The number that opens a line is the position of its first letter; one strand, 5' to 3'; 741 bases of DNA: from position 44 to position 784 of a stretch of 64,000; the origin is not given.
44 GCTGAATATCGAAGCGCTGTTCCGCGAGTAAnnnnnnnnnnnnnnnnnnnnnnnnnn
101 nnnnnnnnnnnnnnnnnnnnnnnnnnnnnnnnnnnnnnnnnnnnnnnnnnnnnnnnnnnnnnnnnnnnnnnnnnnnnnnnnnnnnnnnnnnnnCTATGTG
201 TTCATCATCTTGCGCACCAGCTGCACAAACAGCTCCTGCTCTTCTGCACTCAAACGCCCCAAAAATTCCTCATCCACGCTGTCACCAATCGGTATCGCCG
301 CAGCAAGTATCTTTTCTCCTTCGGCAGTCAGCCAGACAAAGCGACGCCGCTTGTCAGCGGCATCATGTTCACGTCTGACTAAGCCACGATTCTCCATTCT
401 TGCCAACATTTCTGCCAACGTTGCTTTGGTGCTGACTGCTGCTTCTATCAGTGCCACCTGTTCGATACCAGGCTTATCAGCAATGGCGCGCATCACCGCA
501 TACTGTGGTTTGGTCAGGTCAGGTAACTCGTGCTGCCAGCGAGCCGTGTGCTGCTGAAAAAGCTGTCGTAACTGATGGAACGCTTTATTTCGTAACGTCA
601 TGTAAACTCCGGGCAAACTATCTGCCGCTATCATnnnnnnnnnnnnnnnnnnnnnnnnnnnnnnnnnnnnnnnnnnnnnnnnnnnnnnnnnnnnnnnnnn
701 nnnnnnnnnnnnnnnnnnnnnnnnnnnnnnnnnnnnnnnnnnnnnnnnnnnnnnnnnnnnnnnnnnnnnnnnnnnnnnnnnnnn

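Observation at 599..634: Ambiguous start codon of the MarR-like regulator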

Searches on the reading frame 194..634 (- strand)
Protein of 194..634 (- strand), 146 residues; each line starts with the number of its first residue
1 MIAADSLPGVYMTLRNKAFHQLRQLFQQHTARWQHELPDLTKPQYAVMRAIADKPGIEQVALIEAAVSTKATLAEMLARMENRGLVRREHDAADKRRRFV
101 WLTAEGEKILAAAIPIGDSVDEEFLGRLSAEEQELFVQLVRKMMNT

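Call 5: search_protein_families(library=ncbifam, proteins=[window:194-634:-])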
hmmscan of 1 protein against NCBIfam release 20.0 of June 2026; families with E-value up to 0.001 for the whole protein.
window:194-634:- (146 aa): 9 families
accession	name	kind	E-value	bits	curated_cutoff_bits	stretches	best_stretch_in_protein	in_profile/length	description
NF041230.1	BagL_FevM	exception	3e-25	88.9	230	1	14-126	12-124/145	MarR family transcriptional regulator BagL/FevM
NF053777.1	Saro0803TransReg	equivalog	9.3e-15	54.5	200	1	36-143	32-138/140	Saro_0803 family transcriptional regulator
TIGR02337.1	HpaR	equivalog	1.6e-14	53.8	121.2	1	15-140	10-126/130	homoprotocatechuate degradation operon regulator HpaR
NF052638.1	TransRegOhrRVib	equivalog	1.1e-10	41.4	200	1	39-135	34-126/141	transcriptional regulator OhrR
NF045593.1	bilirub_TF_BilQ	equivalog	2.7e-09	36.8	125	1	22-145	11-133/135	bilirubin utilization transcriptional regulator BilQ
TIGR04472.1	reg_rSAM_mob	hypoth_equivalog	1e-07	32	240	1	48-121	37-110/141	radical SAM mobile pair system MarR family transcriptional regulator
NF002926.0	PRK03573.1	equivalog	4.5e-07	29.9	120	1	39-143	28-133/144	transcriptional regulator SlyA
NF008565.1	PRK11512.1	equivalog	1e-06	28.8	240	1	39-144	37-143/144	multiple antibiotic resistance transcriptional regulator MarR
NF008122.0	PRK10870.1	equivalog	7.8e-06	25.7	157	1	65-145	79-160/176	transcriptional repressor MprA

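Call 15: search_solved_structures(query=window:194-634:-, show_alignments=2, max_evalue=1e-10)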
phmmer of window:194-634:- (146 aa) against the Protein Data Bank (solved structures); distinct sequences matched with E-value up to 1e-10: 4.
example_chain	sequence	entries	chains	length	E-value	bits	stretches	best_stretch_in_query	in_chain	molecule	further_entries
8aga_A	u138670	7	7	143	1.3e-83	280.7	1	12-146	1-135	Transcriptional regulator HosA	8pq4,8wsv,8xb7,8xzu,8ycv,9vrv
6pcp_A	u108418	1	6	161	5.2e-17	65.3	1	7-144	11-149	MarR family transcriptional regulator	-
6pco_A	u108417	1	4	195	9.5e-17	64.4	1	7-144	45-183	MarR-family transcriptional regulator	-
4fht_A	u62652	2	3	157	2.9e-16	62.9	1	17-144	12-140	PcaV transcriptional regulator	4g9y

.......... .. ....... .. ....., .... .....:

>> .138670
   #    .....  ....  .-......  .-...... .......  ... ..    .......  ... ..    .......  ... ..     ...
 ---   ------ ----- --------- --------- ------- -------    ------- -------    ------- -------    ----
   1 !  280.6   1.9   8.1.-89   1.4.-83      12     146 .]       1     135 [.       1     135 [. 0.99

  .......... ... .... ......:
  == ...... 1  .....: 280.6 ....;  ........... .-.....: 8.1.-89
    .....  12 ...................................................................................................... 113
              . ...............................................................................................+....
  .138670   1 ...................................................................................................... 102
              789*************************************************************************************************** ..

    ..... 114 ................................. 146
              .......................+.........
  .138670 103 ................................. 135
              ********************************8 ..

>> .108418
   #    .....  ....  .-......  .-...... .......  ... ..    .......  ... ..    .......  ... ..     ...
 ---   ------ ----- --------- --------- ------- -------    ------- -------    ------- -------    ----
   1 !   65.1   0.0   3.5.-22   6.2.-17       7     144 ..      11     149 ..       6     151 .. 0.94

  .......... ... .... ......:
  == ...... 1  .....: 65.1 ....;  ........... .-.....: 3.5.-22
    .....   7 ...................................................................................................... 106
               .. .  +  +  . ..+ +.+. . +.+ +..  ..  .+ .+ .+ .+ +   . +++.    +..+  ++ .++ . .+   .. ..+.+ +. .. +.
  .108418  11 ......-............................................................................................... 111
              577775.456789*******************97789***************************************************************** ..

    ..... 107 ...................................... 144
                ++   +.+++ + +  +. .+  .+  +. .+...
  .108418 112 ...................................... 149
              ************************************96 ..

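Call 21: find_homologous_proteins(query=window:194-634:-, max_evalue=1e-20)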
Query window:194-634:- (146 aa): 498 proteins with E <= 1e-20 among 709 candidates; the best 120 are listed.
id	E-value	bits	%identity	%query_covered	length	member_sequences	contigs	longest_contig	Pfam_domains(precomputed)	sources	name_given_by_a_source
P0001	1.6e-78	279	98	92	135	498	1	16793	PF01047.29,PF13463.13,PF12802.14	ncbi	ncbi:TPA: MarR family winged helix-turn-helix transcriptional regulator [Shigella dysenteriae]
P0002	2.1e-77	275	96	92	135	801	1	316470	PF01047.29,PF13463.13,PF12802.14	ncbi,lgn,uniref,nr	ncbi:MarR family winged helix-turn-helix transcriptional regulator [Escherichia coli]|uniref:MarR fa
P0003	3.9e-77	274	96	92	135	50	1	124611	PF01047.29,PF13463.13,PF12802.14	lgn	-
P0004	7.6e-73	261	94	92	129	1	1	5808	PF01047.29,PF13463.13,PF12802.14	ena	-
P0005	6.8e-72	257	93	92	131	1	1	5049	PF01047.29,PF13463.13,PF12802.14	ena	-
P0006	7.9e-72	257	96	87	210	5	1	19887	PF01047.29,PF13463.13,PF12802.14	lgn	-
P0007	9.2e-71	254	88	92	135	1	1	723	PF01047.29,PF13463.13,PF12802.14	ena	-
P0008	9.8e-71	254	90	92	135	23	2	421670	PF01047.29,PF13463.13,PF12802.14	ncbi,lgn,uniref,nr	ncbi:MarR family transcriptional regulator [Escherichia albertii]|uniref:MarR family winged helix-tu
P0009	1.0e-66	241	79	99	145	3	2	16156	PF01047.29,PF13463.13,PF12802.14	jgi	jgi:DNA-binding MarR family transcriptional regulator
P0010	6.4e-65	235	83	91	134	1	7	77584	PF01047.29,PF13463.13,PF12802.14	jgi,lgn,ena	jgi:DNA-binding MarR family transcriptional regulator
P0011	2.1e-64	233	75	99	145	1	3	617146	PF01047.29,PF12802.14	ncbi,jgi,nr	ncbi:transcriptional regulator, MarR family [Citrobacter koseri]|nr:transcriptional regulator, MarR 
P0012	2.6e-63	230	81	91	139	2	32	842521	PF01047.29,PF13463.13,PF12802.14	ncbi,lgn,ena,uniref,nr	ncbi:Transcriptional regulator HosA [Klebsiella spallanzanii]|uniref:Transcriptional regulator HosA 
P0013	3.9e-63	229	99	74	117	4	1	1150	PF01047.29,PF13463.13,PF12802.14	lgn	-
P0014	4.4e-63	229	81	92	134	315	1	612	PF01047.29,PF13463.13,PF12802.14,PF22381.3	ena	-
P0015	4.7e-63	229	76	99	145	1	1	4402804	PF01047.29,PF13463.13,PF12802.14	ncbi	ncbi:MarR family winged helix-turn-helix transcriptional regulator [Citrobacter sedlakii]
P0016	6.1e-63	229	80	91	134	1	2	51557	PF01047.29,PF13463.13,PF12802.14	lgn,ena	-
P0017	1.2e-62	228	81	92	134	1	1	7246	PF01047.29,PF13463.13,PF12802.14,PF22381.3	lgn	-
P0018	1.4e-62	227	81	92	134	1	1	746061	PF01047.29,PF13463.13,PF12802.14,PF22381.3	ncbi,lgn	ncbi:MarR family winged helix-turn-helix transcriptional regulator [Citrobacter freundii]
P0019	2.8e-62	226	78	92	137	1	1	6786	PF01047.29,PF13463.13,PF12802.14,PF22381.3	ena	-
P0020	2.8e-62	226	79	92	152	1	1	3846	PF01047.29,PF13463.13,PF12802.14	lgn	-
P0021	3.0e-62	226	80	92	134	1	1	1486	PF01047.29,PF13463.13,PF12802.14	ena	-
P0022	3.6e-62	226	80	92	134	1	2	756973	PF01047.29,PF13463.13,PF12802.14,PF22381.3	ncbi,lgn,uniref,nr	ncbi:MarR family transcriptional regulator [Citrobacter sp. FDAARGOS_156]|uniref:MarR family winged 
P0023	3.9e-62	226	80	91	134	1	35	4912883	PF01047.29,PF13463.13,PF12802.14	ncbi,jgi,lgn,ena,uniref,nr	ncbi:MarR family winged helix-turn-helix transcriptional regulator [Citrobacter farmeri]|uniref:MarR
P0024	4.0e-62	226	81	92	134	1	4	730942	PF01047.29,PF13463.13,PF12802.14,PF22381.3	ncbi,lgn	ncbi:MAG: MarR family winged helix-turn-helix transcriptional regulator [Citrobacter freundii]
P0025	4.0e-62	226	79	92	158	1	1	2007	PF01047.29,PF13463.13,PF12802.14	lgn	-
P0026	4.3e-62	226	80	91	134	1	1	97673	PF01047.29,PF12802.14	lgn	-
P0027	5.3e-62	225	80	92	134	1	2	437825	PF01047.29,PF13463.13,PF12802.14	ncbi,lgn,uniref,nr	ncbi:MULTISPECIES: MarR family winged helix-turn-helix transcriptional regulator [Citrobacter]|unire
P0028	7.0e-62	225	79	92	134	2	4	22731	PF01047.29,PF13463.13,PF12802.14,PF22381.3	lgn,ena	-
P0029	8.2e-62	225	80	92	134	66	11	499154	PF01047.29,PF13463.13,PF12802.14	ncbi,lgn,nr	ncbi:MarR family winged helix-turn-helix transcriptional regulator [Citrobacter youngae]|nr:MarR fam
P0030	9.4e-62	225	80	92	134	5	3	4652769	PF01047.29,PF13463.13,PF12802.14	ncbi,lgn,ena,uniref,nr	ncbi:MarR family winged helix-turn-helix transcriptional regulator [Citrobacter sp. R56]|uniref:MarR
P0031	9.6e-62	225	79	92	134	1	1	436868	PF01047.29,PF13463.13,PF12802.14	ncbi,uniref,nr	ncbi:MarR family transcriptional regulator [Citrobacter sp. wls827]|uniref:MarR family winged helix-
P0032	1.1e-61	225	79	92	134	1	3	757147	PF01047.29,PF13463.13,PF12802.14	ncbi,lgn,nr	ncbi:TPA: MarR family transcriptional regulator [Citrobacter youngae]|nr:MarR family transcriptional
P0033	1.1e-61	224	90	79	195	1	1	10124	PF01047.29,PF13463.13,PF12802.14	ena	-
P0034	1.8e-61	224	79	92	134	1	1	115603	PF01047.29,PF13463.13,PF12802.14,PF22381.3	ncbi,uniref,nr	ncbi:winged helix-turn-helix transcriptional regulator [Citrobacter sp. FDAARGOS_156]|uniref:MarR fa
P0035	2.1e-61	224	79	92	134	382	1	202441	PF01047.29,PF13463.13,PF12802.14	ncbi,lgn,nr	ncbi:winged helix-turn-helix transcriptional regulator [Salmonella enterica]|nr:winged helix-turn-he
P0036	2.3e-61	223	78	92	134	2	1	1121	PF01047.29,PF13463.13,PF12802.14,PF22381.3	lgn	-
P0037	2.5e-61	223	79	92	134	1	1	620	PF01047.29,PF13463.13,PF12802.14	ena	-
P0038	2.8e-61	223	79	92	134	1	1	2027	PF01047.29,PF13463.13,PF12802.14,PF22381.3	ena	-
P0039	2.9e-61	223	80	91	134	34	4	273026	PF01047.29,PF13463.13,PF12802.14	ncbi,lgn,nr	ncbi:winged helix-turn-helix transcriptional regulator [Salmonella enterica subsp. salamae]|nr:winge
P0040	3.9e-61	223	79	92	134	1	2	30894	PF01047.29,PF13463.13,PF12802.14,PF22381.3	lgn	-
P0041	4.3e-61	223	79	92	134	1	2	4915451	PF01047.29,PF13463.13,PF12802.14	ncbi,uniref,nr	ncbi:MarR family winged helix-turn-helix transcriptional regulator [Citrobacter enshiensis]|uniref:M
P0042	4.4e-61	222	79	92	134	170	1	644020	PF01047.29,PF13463.13,PF12802.14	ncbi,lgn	ncbi:winged helix-turn-helix transcriptional regulator [Salmonella enterica]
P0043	5.8e-61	222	78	92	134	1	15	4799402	PF01047.29,PF12802.14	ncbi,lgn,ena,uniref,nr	ncbi:TPA: MarR family transcriptional regulator [Citrobacter koseri]|uniref:MarR family winged helix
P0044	6.5e-61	222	80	91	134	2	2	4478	PF01047.29,PF13463.13,PF12802.14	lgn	-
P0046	8.9e-61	222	74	93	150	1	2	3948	PF01047.29,PF13463.13,PF12802.14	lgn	-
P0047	9.7e-61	221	78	92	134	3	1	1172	PF01047.29,PF13463.13,PF12802.14,PF22381.3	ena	-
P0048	1.2e-60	221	78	92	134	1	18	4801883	PF01047.29,PF12802.14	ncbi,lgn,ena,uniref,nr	ncbi:MarR family transcriptional regulator [Citrobacter koseri]|uniref:MarR family winged helix-turn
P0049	1.3e-60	221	78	92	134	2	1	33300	PF01047.29,PF13463.13,PF12802.14,PF22381.3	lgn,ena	-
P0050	1.3e-60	221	78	92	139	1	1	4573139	PF01047.29,PF12802.14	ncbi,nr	ncbi:MarR family transcriptional regulator [Citrobacter koseri]|nr:MarR family transcriptional regul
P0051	1.3e-60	221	78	92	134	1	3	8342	PF01047.29,PF12802.14,PF22381.3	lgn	-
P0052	1.4e-60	221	78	91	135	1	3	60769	PF01047.29,PF13463.13,PF12802.14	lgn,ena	-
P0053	1.4e-60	221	76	92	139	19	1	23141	PF01047.29,PF13463.13,PF12802.14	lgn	-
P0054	1.6e-60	221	78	92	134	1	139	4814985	PF01047.29,PF12802.14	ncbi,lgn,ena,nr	ncbi:TPA: MarR family transcriptional regulator [Citrobacter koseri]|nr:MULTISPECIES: MarR family tr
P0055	1.9e-60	220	78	92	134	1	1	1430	PF01047.29,PF13463.13,PF12802.14,PF22381.3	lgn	-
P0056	2.5e-60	220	80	100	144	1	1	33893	PF01047.29,PF13463.13,PF12802.14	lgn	-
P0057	2.7e-60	220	78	92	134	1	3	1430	PF01047.29,PF13463.13,PF12802.14,PF22381.3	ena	-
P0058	2.9e-60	220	78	92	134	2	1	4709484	PF01047.29,PF12802.14,PF22381.3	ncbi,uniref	ncbi:MarR family transcriptional regulator [Citrobacter koseri]|uniref:MarR family winged helix-turn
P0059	3.3e-60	220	77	92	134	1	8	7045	PF01047.29,PF13463.13,PF12802.14,PF22381.3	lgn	-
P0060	3.5e-60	220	77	91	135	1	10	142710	PF01047.29,PF13463.13,PF12802.14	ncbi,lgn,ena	-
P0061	4.0e-60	219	77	92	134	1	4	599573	PF01047.29,PF12802.14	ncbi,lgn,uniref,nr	ncbi:MarR family transcriptional regulator [Citrobacter sp. CK184]|uniref:MarR family winged helix-t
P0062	4.2e-60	219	80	92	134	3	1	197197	PF01047.29,PF13463.13,PF12802.14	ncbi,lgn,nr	ncbi:MarR family transcriptional regulator [Salmonella enterica]|nr:MarR family transcriptional regu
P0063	4.4e-60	219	77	92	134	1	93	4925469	PF01047.29,PF12802.14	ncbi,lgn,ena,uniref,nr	ncbi:MarR family winged helix-turn-helix transcriptional regulator [Citrobacter koseri]|uniref:MarR 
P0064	4.4e-60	219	77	92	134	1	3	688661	PF01047.29,PF12802.14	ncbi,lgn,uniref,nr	ncbi:MarR family transcriptional regulator [Citrobacter sp. CK207]|uniref:MarR family winged helix-t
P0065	4.8e-60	219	77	91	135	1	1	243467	PF01047.29,PF13463.13,PF12802.14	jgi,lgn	jgi:DNA-binding MarR family transcriptional regulator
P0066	5.1e-60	219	77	91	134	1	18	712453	PF01047.29,PF12802.14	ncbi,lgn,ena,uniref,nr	ncbi:TPA: MarR family transcriptional regulator [Citrobacter koseri]|uniref:MarR family winged helix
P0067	5.3e-60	219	76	91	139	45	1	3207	PF01047.29,PF13463.13,PF12802.14,PF22381.3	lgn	-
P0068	5.8e-60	219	77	92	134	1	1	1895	PF01047.29,PF12802.14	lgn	-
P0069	7.8e-60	218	78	91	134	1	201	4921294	PF01047.29,PF13463.13,PF12802.14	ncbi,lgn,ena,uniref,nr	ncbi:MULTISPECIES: MarR family winged helix-turn-helix transcriptional regulator [Citrobacter]|unire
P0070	8.1e-60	218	76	92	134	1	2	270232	PF01047.29,PF12802.14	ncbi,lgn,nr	ncbi:TPA: transcriptional regulator [Citrobacter koseri]|nr:transcriptional regulator [Citrobacter k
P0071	9.4e-60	218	77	92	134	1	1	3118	PF01047.29,PF12802.14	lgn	-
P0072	9.5e-60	218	77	92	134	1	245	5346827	PF01047.29,PF13463.13,PF12802.14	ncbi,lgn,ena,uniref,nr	ncbi:MarR family winged helix-turn-helix transcriptional regulator [Citrobacter rodentium]|uniref:Ma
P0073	1.1e-59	218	76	92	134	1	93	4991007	PF01047.29,PF12802.14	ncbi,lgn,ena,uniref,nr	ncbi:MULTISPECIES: MarR family winged helix-turn-helix transcriptional regulator [Citrobacter]|unire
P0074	1.2e-59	218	77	91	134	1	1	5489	PF01047.29,PF12802.14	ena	-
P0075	1.5e-59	218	76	92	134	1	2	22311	PF01047.29,PF12802.14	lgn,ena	-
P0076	1.5e-59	218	77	92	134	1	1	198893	PF01047.29,PF12802.14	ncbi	ncbi:TPA: MarR family winged helix-turn-helix transcriptional regulator [Citrobacter koseri]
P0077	1.8e-59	217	77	91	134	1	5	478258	PF01047.29,PF13463.13,PF12802.14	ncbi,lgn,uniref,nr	ncbi:MarR family winged helix-turn-helix transcriptional regulator [Citrobacter sedlakii]|uniref:Mar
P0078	2.0e-59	217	78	91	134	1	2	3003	PF01047.29,PF13463.13,PF12802.14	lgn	-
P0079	2.1e-59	217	76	92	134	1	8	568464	PF01047.29,PF12802.14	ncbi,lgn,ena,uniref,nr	ncbi:MarR family transcriptional regulator [Citrobacter sp. CK189]|uniref:MarR family winged helix-t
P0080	2.2e-59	217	77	91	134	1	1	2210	PF01047.29,PF12802.14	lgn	-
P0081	2.2e-59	217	77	92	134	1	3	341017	PF01047.29,PF13463.13,PF12802.14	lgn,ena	-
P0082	2.4e-59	217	76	92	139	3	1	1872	PF01047.29,PF13463.13,PF12802.14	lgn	-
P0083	2.4e-59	217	79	92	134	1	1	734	PF01047.29,PF13463.13,PF12802.14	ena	-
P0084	2.6e-59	217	77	91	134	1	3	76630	PF01047.29,PF13463.13,PF12802.14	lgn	-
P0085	3.2e-59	216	77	91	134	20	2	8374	PF01047.29,PF12802.14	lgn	-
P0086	3.5e-59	216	77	91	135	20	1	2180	PF01047.29,PF12802.14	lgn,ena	-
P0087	3.8e-59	216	76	92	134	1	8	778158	PF01047.29,PF12802.14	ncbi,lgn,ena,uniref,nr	ncbi:MarR family winged helix-turn-helix transcriptional regulator [Citrobacter koseri]|uniref:MarR 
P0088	4.4e-59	216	78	92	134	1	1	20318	PF01047.29,PF13463.13,PF12802.14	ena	-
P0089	4.6e-59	216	77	91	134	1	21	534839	PF01047.29,PF13463.13,PF12802.14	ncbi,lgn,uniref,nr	ncbi:MarR family winged helix-turn-helix transcriptional regulator [Citrobacter sedlakii]|uniref:Mar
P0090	4.7e-59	216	75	92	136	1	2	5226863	PF01047.29,PF13463.13,PF12802.14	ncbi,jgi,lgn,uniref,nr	ncbi:MarR family winged helix-turn-helix transcriptional regulator [Kosakonia radicincitans]|uniref:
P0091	4.9e-59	216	75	92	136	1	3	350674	PF01047.29,PF13463.13,PF12802.14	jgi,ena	jgi:DNA-binding MarR family transcriptional regulator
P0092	6.8e-59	215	76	92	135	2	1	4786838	PF01047.29,PF13463.13,PF12802.14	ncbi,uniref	ncbi:MarR family transcriptional regulator [Kosakonia sp. BYX6]|uniref:MarR family transcriptional r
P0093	7.0e-59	215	75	91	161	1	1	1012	PF01047.29,PF13463.13,PF12802.14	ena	-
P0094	7.1e-59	215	76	91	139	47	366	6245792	PF01047.29,PF13463.13,PF12802.14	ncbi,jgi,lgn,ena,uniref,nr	ncbi:MarR family winged helix-turn-helix transcriptional regulator [Klebsiella pasteurii]|uniref:Mar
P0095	7.1e-59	215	77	91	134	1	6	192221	PF01047.29,PF13463.13,PF12802.14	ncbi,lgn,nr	ncbi:TPA: MarR family transcriptional regulator [Citrobacter sedlakii]|nr:MarR family transcriptiona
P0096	1.0e-58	215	75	92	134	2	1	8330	PF01047.29,PF12802.14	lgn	-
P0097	1.4e-58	214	76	92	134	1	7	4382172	PF01047.29,PF13463.13,PF12802.14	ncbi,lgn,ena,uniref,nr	ncbi:MarR family winged helix-turn-helix transcriptional regulator [Citrobacter sp. RHB25-C09]|unire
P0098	1.4e-58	214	77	91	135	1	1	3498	PF01047.29,PF12802.14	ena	-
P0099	1.5e-58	214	78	92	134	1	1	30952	PF01047.29,PF13463.13,PF12802.14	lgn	-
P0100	1.6e-58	214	77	91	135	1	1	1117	PF01047.29,PF12802.14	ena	-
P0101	1.6e-58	214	74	91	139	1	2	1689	PF01047.29,PF13463.13,PF12802.14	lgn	-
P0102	1.7e-58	214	75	92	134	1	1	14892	PF01047.29,PF13463.13,PF12802.14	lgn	-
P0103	1.7e-58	214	74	92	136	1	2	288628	PF01047.29,PF13463.13,PF12802.14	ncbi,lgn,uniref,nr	ncbi:transcriptional regulator [Kosakonia sp. H7A]|uniref:MarR family winged helix-turn-helix transc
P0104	1.7e-58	214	75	92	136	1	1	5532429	PF01047.29,PF13463.13,PF12802.14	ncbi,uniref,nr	ncbi:DNA-binding transcriptional regulator, MarR family [Kosakonia radicincitans]|uniref:MarR family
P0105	1.8e-58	214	75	91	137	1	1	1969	PF01047.29,PF13463.13,PF12802.14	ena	-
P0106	1.9e-58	214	76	91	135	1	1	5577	PF01047.29,PF13463.13,PF12802.14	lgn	-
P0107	2.0e-58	214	75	91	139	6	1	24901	PF01047.29,PF13463.13,PF12802.14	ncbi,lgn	-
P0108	2.1e-58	214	75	92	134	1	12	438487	PF01047.29,PF13463.13,PF12802.14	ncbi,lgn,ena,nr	ncbi:MarR family transcriptional regulator [Salmonella enterica subsp. enterica serovar Derby]|nr:Ma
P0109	2.2e-58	214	71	97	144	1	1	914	PF01047.29,PF13463.13,PF12802.14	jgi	jgi:DNA-binding MarR family transcriptional regulator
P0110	2.3e-58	214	77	91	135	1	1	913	PF01047.29,PF12802.14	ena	-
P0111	2.3e-58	214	74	91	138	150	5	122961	PF01047.29,PF13463.13,PF12802.14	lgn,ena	-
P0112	2.4e-58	214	74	92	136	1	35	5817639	PF01047.29,PF13463.13,PF12802.14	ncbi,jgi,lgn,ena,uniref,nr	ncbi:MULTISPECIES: MarR family winged helix-turn-helix transcriptional regulator [Kosakonia]|uniref:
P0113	2.5e-58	214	74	92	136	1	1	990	PF01047.29,PF13463.13,PF12802.14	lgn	-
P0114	2.5e-58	214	77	91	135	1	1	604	PF01047.29,PF12802.14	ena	-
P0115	2.5e-58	214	76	91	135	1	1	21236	PF01047.29,PF13463.13,PF12802.14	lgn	-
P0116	2.6e-58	214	76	91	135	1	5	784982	PF01047.29,PF13463.13,PF12802.14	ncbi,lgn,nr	ncbi:MarR family transcriptional regulator [Citrobacter amalonaticus]|nr:MarR family transcriptional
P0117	2.7e-58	213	74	92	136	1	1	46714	PF01047.29,PF13463.13,PF12802.14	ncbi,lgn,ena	-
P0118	2.7e-58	213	76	91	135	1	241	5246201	PF01047.29,PF13463.13,PF12802.14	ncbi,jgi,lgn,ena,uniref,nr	ncbi:MarR family winged helix-turn-helix transcriptional regulator [Citrobacter amalonaticus]|jgi:DN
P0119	2.8e-58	213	76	91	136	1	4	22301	PF01047.29,PF13463.13,PF12802.14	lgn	-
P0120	2.9e-58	213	75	93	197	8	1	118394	PF01047.29,PF13463.13,PF12802.14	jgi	-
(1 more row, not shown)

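Call 23: find_encoding_contigs(protein=P0035, flank=700, max_places=1)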
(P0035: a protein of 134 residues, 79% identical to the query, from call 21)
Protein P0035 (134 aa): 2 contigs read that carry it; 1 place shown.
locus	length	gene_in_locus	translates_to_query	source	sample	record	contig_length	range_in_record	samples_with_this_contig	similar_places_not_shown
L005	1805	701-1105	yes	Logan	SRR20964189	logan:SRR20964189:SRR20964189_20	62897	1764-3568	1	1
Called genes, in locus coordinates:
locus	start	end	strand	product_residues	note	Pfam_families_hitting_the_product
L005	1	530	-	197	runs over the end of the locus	PF02441:Flavoprotein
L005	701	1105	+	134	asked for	PF01047:MarR, PF12802:MarR_2, PF13463:HTH_27 (weak)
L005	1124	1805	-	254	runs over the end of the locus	PF08220:HTH_DeoR, PF08279:HTH_11, PF00455:DeoRC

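Call 24: find_encoding_contigs(protein=P0054, flank=700, max_places=1)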
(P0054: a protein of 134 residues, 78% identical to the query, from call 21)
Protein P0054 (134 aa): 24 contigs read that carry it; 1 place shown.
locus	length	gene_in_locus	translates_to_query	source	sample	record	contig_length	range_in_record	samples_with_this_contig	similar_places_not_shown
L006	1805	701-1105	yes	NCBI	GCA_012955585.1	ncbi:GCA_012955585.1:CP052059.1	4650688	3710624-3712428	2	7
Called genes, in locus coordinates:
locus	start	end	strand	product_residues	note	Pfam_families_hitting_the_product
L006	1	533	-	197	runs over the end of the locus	PF02441:Flavoprotein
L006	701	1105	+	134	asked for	PF01047:MarR, PF12802:MarR_2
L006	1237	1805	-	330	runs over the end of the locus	PF00140:Sigma70_r1_2, PF04542:Sigma70_r2, PF04539:Sigma70_r3, PF04545:Sigma70_r4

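Call 25: find_encoding_contigs(protein=P0072, flank=700, max_places=1)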
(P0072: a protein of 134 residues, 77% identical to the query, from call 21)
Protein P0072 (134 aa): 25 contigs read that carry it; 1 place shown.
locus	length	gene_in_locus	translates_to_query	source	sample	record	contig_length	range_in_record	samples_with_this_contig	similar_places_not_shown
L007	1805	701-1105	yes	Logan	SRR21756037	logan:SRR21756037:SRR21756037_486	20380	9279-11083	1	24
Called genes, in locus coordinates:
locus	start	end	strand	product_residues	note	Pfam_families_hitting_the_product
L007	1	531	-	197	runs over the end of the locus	PF02441:Flavoprotein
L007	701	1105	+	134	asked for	PF01047:MarR, PF12802:MarR_2, PF13463:HTH_27 (weak)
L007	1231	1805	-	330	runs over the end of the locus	PF00140:Sigma70_r1_2, PF04542:Sigma70_r2, PF04539:Sigma70_r3, PF04545:Sigma70_r4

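Call 26: find_encoding_contigs(protein=P0094, flank=700, max_places=1)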
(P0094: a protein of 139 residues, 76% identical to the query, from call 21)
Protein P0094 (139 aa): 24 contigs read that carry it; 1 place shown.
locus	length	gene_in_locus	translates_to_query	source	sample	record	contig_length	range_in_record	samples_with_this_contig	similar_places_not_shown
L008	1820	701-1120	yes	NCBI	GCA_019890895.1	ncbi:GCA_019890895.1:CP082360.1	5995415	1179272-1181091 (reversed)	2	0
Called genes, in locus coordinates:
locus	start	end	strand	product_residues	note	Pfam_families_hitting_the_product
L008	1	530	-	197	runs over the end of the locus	PF02441:Flavoprotein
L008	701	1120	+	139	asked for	PF01047:MarR, PF12802:MarR_2, PF13463:HTH_27 (weak)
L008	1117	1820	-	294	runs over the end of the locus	PF00126:HTH_1, PF03466:LysR_substrate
